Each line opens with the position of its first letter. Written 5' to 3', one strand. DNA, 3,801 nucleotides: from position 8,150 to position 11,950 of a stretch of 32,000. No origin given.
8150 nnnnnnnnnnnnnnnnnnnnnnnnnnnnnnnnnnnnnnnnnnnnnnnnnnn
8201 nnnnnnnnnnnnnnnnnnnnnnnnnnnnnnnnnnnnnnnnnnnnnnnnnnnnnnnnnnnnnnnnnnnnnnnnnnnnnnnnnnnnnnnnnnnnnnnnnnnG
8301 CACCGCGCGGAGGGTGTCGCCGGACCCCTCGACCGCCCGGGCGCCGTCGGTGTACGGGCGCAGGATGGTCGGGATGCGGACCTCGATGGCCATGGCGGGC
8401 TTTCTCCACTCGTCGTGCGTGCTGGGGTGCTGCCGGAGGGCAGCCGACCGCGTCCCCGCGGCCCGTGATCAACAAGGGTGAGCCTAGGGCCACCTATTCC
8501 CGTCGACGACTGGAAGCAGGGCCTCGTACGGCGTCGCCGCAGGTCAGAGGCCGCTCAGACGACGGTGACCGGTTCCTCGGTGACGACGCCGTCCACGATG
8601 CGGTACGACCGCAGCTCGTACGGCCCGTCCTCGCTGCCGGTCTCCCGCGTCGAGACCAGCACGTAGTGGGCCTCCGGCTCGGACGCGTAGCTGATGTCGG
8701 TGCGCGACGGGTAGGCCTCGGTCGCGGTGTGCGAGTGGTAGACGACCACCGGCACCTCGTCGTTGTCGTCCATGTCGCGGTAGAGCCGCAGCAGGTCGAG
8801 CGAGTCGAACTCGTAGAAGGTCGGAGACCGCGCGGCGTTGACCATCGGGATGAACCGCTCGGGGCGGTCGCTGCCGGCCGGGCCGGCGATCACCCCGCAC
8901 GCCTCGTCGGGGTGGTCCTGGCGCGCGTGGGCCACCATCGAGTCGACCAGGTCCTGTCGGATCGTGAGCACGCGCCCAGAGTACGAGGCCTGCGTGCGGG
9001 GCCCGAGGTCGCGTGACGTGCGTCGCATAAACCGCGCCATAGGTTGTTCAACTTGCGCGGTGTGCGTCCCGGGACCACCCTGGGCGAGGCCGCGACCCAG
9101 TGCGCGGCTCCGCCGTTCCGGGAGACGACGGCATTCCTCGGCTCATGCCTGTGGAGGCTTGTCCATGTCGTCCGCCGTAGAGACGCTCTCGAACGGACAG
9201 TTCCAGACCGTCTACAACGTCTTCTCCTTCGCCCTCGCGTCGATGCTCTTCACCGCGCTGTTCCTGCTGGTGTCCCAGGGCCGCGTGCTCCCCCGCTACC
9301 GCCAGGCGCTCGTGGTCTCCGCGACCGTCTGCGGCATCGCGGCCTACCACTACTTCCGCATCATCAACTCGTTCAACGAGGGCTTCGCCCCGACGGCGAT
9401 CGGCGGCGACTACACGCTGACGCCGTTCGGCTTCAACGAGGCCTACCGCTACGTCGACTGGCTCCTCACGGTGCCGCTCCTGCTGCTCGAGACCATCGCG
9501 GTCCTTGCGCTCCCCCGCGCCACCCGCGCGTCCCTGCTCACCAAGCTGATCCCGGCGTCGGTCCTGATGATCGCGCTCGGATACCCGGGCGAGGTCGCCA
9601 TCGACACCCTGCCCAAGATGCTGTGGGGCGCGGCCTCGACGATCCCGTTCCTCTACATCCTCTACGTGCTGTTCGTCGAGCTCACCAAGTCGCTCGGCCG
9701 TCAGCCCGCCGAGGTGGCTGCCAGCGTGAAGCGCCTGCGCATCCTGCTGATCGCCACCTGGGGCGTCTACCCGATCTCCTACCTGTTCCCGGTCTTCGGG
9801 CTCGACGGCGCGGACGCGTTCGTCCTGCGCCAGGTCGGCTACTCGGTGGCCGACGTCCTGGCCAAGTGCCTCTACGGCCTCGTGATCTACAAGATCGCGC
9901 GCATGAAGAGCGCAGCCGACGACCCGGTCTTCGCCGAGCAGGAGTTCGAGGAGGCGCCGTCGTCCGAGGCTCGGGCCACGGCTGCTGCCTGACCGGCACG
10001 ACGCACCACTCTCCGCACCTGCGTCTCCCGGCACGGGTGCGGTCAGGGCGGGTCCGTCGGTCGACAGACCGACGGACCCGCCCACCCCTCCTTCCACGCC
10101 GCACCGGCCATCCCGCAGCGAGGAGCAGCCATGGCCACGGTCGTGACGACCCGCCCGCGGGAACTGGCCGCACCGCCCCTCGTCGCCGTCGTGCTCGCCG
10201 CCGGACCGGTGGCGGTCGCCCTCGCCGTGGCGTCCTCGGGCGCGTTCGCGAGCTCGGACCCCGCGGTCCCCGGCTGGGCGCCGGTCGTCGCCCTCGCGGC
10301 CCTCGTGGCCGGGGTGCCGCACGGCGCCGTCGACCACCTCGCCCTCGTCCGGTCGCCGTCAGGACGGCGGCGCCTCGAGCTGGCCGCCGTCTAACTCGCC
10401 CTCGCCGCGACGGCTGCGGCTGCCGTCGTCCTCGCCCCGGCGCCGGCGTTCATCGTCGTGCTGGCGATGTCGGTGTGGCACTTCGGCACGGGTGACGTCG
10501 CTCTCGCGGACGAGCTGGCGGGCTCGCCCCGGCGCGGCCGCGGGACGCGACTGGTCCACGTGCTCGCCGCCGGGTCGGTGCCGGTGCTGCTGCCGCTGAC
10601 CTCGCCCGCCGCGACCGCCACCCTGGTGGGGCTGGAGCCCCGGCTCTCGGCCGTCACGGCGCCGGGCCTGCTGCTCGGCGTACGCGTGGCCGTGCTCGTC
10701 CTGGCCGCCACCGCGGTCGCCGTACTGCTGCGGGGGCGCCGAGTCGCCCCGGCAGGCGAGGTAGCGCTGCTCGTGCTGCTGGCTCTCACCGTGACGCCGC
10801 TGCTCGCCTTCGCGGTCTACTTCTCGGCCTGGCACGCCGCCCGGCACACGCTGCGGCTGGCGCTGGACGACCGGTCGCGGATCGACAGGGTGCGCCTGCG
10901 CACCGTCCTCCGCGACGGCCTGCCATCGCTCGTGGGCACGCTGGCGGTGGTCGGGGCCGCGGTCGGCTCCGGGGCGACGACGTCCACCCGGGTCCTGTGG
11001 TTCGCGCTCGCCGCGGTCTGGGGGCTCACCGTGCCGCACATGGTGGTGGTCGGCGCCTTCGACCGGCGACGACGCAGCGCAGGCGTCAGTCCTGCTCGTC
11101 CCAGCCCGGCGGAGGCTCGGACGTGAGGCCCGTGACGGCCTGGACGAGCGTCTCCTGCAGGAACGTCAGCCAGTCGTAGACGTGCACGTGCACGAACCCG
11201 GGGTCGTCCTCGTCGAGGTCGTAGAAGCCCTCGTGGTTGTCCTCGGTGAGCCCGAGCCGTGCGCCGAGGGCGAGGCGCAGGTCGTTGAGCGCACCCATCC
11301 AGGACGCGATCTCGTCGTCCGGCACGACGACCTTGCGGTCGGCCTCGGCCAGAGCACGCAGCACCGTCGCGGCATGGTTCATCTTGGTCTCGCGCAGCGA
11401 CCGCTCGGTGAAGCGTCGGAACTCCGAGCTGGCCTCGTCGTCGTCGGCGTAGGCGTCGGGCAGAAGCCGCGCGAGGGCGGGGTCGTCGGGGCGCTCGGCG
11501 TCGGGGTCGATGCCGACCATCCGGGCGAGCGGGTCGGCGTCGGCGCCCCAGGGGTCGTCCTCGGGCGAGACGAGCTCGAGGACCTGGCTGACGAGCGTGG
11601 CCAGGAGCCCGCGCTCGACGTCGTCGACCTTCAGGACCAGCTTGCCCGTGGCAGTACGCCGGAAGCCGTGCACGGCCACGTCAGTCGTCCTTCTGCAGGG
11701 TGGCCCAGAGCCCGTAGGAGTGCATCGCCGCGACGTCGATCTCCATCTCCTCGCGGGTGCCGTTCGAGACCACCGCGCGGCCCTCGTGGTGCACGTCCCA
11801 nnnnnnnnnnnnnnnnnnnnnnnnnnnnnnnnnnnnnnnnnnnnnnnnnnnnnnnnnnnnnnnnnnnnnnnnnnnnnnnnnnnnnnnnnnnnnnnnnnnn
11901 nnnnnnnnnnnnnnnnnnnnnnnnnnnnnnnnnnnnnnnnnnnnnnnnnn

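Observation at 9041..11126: Rhodopsin + retinal-synthase cassette wedged into a conserved housekeeping block with no visible mobility genes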

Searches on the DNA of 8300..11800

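Call 49: search_rna_families(source=window, start=8300, end=11800, threshold=evalue, max_evalue=1)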
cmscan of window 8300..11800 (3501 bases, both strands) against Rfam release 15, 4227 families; matches with E-value up to 1: 2.
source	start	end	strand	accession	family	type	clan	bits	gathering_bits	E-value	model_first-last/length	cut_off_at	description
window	10046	10137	-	RF01811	PtaRNA1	Gene; antitoxin;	-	24.4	47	0.087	1-72/72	no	Plasmid transferred anti-sense RNA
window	9679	9786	+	RF02490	GlsR27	Gene; snRNA; snoRNA; HACA-box;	-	22.6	100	0.15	1-113/113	no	Small nucleolar RNA GlsR27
